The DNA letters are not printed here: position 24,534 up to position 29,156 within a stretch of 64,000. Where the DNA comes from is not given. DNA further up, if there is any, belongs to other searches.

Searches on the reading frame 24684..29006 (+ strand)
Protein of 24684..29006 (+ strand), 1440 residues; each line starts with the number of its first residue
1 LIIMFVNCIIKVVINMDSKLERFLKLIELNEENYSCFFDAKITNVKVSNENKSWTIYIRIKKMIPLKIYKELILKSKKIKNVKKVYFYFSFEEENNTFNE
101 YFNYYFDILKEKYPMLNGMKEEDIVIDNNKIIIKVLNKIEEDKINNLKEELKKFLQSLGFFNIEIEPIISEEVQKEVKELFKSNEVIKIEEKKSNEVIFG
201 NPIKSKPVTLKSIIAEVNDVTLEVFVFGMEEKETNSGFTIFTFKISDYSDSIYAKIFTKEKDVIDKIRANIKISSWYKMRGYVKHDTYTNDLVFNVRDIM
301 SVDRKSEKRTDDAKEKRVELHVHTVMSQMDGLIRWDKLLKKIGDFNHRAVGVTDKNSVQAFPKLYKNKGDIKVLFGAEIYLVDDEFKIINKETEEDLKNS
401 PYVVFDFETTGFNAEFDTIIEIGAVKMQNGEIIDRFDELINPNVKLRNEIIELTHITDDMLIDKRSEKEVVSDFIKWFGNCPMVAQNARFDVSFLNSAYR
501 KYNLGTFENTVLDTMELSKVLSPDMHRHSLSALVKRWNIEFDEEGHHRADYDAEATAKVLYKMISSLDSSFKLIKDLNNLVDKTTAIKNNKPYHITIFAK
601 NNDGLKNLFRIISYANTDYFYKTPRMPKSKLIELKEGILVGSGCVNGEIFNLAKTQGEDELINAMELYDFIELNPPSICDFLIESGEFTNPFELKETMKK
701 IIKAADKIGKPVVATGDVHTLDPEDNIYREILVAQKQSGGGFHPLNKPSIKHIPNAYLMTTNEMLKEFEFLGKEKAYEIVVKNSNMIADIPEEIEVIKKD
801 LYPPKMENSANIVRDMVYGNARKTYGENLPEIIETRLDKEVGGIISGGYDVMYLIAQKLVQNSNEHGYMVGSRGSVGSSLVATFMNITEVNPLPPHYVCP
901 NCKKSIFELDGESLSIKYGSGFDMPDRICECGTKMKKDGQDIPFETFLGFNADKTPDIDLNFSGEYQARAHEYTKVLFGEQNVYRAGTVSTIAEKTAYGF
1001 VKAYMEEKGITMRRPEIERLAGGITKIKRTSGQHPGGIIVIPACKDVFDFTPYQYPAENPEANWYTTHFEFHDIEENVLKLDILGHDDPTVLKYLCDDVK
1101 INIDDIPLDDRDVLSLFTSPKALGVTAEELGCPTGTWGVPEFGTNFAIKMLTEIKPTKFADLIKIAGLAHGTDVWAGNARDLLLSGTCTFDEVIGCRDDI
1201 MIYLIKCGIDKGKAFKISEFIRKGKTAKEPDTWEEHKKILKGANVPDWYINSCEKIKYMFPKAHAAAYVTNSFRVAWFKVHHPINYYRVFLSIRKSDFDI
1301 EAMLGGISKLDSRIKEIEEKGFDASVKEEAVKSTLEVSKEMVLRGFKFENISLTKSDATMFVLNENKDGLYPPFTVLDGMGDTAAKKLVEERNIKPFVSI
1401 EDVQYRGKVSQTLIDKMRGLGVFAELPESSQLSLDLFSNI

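Call 83: search_protein_families(library=pfam, proteins=[window:24684-29006:+], max_evalue=0.001)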
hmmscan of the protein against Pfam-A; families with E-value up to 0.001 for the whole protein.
window:24684-29006:+ (1440 aa): 7 families
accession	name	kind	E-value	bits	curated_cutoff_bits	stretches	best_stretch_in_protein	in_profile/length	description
PF07733.18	DNA_pol3_alpha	-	9.3e-55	186.5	23.9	1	813-1085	3-260/260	Bacterial DNA polymerase III alpha NTPase domain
PF00929.31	RNase_T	-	4.5e-39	135.1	24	1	403-560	1-164/164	Exonuclease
PF02811.25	PHP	-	3.5e-23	83.2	26.4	2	319-397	1-85/164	PHP domain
PF17657.6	DNA_pol3_finger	-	7e-23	81.2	22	1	1089-1233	2-154/166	Bacterial DNA polymerase III alpha subunit finger domain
PF14480.11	DNA_pol3_a_NI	-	6.2e-09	36.1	22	1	20-72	2-54/72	DNA polymerase III polC-type N-terminus I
PF01612.26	DNA_pol_A_exo1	-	4.1e-07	30.4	23.6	1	444-543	37-132/173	3'-5' exonuclease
PF14579.12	HHH_6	-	9.9e-07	29.3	25.6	1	1347-1428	3-85/90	Helix-hairpin-helix motif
